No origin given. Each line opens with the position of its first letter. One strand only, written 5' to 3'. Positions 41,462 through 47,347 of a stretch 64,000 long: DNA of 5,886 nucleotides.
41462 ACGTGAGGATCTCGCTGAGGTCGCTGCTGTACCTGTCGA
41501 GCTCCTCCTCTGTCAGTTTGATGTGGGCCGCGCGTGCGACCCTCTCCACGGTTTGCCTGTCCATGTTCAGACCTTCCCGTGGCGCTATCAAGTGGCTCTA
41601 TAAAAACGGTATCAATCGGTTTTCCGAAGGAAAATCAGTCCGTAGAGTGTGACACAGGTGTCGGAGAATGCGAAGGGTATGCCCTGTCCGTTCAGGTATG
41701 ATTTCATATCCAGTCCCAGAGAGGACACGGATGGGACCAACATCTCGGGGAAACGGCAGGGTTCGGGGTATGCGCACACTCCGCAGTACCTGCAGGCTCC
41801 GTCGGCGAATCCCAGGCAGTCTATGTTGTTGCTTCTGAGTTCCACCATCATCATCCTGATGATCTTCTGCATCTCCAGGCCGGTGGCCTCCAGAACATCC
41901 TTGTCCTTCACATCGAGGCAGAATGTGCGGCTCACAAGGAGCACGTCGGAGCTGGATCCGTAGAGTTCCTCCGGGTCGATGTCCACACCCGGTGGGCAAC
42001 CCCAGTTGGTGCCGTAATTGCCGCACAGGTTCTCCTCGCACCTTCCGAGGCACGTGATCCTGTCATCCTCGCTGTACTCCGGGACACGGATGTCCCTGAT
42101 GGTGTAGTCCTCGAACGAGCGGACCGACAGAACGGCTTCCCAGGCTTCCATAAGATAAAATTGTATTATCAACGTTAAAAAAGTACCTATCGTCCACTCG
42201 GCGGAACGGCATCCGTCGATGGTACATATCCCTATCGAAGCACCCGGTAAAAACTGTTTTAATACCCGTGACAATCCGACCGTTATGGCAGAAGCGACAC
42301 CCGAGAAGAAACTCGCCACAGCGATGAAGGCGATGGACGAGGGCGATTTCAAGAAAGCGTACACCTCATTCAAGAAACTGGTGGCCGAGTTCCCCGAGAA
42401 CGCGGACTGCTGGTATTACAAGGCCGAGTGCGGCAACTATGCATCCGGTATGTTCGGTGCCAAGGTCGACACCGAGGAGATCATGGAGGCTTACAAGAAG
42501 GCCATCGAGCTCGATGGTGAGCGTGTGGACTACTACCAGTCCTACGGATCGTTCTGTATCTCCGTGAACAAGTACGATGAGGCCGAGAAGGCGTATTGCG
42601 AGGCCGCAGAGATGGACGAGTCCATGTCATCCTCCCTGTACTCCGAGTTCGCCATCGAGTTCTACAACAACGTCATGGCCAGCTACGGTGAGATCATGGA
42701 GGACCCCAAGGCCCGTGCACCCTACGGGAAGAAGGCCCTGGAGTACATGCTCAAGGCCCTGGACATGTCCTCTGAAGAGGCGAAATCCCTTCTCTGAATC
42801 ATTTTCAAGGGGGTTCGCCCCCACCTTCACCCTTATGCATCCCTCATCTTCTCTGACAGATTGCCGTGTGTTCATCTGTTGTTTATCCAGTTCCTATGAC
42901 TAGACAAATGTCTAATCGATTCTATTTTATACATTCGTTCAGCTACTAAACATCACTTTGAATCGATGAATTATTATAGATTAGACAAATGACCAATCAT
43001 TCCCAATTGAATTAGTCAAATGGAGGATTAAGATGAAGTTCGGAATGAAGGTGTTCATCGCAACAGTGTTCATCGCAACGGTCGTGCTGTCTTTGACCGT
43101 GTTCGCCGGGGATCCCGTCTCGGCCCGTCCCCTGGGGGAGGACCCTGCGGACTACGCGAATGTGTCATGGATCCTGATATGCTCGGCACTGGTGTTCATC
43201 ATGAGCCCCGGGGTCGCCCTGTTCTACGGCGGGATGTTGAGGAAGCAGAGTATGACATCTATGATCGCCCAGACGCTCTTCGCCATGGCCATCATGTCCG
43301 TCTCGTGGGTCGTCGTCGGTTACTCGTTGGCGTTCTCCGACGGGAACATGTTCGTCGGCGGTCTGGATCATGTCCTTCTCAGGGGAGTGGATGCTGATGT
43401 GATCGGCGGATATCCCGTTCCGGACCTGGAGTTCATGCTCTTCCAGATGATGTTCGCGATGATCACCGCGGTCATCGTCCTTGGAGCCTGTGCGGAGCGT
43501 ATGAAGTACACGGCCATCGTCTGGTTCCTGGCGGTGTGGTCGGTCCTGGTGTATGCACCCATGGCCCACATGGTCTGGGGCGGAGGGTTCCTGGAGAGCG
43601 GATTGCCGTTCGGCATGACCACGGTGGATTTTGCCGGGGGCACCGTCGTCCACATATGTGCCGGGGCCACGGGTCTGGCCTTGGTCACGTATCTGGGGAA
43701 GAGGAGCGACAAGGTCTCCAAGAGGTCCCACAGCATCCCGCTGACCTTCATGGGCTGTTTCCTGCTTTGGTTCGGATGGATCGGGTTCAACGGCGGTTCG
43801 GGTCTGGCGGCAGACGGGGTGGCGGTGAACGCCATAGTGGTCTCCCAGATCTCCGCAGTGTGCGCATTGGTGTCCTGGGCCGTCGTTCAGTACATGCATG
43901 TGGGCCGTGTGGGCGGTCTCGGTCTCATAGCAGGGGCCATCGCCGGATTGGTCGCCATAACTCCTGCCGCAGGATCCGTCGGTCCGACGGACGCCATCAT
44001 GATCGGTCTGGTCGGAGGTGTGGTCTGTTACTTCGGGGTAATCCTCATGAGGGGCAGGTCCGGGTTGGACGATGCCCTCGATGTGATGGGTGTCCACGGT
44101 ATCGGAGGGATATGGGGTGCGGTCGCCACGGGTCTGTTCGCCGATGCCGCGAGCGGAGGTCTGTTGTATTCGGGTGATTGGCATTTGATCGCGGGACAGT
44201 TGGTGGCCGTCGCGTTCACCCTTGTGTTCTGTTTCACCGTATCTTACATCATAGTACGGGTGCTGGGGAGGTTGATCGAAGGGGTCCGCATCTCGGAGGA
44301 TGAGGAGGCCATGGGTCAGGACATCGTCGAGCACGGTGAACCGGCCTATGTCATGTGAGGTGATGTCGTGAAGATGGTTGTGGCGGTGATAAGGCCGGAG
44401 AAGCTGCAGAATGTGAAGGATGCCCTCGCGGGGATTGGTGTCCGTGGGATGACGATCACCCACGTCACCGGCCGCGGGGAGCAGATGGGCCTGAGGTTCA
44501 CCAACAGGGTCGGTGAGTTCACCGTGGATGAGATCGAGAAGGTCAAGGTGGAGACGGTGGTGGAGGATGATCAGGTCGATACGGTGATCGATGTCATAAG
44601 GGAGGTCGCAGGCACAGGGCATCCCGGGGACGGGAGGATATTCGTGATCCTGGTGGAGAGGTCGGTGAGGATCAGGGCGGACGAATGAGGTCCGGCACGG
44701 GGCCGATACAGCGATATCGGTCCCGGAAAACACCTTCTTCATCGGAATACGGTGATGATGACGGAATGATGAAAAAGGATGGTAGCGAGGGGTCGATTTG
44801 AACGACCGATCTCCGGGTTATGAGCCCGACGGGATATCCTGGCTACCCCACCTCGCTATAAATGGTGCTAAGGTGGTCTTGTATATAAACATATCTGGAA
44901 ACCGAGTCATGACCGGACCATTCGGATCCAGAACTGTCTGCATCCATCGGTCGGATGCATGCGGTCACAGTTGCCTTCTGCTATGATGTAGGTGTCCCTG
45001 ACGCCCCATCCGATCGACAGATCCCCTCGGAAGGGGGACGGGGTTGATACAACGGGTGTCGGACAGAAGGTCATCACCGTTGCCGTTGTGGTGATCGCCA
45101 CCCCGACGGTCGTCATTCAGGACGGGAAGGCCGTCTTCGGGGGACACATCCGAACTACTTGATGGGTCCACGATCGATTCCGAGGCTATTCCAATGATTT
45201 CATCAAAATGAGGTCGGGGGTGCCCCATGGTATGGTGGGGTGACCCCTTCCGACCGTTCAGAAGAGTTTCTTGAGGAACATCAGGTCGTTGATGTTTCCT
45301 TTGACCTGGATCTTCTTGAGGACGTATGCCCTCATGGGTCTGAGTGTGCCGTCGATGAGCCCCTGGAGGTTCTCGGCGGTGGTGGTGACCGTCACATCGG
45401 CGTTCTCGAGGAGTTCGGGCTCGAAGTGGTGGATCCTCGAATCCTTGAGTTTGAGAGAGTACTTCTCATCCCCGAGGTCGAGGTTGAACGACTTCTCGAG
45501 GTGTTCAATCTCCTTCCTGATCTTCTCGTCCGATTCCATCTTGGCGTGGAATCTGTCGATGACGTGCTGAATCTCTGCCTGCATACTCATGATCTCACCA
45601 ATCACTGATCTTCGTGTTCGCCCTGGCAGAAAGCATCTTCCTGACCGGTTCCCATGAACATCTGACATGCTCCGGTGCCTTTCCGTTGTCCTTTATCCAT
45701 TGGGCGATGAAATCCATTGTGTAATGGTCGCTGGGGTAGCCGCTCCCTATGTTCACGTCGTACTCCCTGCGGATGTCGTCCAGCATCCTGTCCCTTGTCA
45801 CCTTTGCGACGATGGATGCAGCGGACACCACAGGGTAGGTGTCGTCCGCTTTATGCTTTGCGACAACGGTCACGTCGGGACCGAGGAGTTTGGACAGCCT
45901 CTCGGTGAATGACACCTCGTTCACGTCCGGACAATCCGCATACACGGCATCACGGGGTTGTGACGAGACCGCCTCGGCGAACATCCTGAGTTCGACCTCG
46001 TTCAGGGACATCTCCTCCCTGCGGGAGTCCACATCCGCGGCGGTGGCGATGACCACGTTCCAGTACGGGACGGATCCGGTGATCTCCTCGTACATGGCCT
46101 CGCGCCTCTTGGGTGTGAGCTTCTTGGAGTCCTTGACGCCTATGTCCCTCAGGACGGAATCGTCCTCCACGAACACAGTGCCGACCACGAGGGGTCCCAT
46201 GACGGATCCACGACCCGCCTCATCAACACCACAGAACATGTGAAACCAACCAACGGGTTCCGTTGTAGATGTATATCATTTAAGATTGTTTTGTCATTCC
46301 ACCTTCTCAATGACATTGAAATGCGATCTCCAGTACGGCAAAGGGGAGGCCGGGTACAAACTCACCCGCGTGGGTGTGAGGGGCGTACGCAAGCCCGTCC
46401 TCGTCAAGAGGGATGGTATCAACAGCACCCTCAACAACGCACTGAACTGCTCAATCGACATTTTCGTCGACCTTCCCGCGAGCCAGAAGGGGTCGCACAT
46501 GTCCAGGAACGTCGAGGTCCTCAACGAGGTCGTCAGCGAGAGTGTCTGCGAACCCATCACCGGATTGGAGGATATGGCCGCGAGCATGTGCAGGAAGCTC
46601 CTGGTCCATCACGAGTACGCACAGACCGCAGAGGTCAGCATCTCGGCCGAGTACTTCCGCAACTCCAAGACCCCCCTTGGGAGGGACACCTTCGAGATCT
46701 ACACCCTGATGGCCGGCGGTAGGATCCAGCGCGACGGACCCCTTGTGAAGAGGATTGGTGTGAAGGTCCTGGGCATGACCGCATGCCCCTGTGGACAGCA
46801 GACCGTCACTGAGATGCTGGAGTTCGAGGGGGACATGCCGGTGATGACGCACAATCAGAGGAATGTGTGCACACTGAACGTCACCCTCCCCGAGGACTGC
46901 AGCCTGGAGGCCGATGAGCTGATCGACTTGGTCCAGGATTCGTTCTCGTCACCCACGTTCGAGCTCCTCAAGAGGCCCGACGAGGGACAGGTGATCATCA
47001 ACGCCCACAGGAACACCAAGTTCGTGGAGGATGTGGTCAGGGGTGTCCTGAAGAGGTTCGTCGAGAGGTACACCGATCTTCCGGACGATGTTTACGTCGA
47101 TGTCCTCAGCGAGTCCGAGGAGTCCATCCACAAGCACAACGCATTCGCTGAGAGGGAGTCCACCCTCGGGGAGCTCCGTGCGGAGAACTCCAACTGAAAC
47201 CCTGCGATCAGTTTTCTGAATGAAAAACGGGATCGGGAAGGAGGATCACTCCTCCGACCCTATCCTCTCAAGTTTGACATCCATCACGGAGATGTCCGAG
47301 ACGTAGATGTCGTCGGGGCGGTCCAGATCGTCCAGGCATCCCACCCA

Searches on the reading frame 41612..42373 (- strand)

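Call 64: search_protein_families(library=pfam, proteins=[window:41612-42373:-], max_evalue=0.001)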
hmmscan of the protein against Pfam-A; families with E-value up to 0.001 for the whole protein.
window:41612-42373:- (253 aa): 1 family
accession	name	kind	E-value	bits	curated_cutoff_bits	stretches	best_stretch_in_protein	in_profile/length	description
PF10050.14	DUF2284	-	3.6e-24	85.8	25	1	111-248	17-160/161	Predicted metal-binding protein (DUF2284)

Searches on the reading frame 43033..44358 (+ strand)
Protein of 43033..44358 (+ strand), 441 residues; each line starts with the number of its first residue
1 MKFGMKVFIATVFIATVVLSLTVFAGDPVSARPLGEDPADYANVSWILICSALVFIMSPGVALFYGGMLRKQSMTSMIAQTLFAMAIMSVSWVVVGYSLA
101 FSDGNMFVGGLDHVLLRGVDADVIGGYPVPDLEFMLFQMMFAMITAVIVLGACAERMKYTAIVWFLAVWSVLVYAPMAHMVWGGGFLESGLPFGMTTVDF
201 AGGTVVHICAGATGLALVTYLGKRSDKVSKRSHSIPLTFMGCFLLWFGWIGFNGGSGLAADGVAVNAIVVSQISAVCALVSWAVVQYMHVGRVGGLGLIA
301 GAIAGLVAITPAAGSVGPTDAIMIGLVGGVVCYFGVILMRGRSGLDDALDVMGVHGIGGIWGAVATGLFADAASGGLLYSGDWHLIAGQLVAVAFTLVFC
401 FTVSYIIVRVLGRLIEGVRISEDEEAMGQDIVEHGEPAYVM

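Call 78: search_protein_families(library=pfam, proteins=[window:43033-44358:+], max_evalue=0.01)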
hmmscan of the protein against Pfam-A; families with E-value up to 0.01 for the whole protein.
window:43033-44358:+ (441 aa): 1 family
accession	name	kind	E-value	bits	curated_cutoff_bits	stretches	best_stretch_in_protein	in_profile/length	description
PF00909.26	Ammonium_transp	-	2.8e-107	359.3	23.2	1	46-439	2-399/399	Ammonium Transporter Family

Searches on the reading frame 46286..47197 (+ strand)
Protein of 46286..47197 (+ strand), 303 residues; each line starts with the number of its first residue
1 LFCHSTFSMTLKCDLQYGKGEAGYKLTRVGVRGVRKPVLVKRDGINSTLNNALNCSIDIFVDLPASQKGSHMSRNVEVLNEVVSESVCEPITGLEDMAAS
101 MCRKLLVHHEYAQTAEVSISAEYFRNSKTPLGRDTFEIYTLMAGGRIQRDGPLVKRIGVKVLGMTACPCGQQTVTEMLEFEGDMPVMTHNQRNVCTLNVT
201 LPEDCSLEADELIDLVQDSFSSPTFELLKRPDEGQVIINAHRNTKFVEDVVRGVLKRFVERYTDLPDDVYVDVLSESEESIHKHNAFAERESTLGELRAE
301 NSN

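Call 64: search_protein_families(library=pfam, proteins=[window:46286-47197:+], max_evalue=0.001)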
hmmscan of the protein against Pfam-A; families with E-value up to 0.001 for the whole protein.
window:46286-47197:+ (303 aa): 1 family
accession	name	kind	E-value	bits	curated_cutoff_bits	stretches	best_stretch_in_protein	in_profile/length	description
PF02649.19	GCHY-1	-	4.9e-69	233.2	25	1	14-288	3-260/260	Type I GTP cyclohydrolase folE2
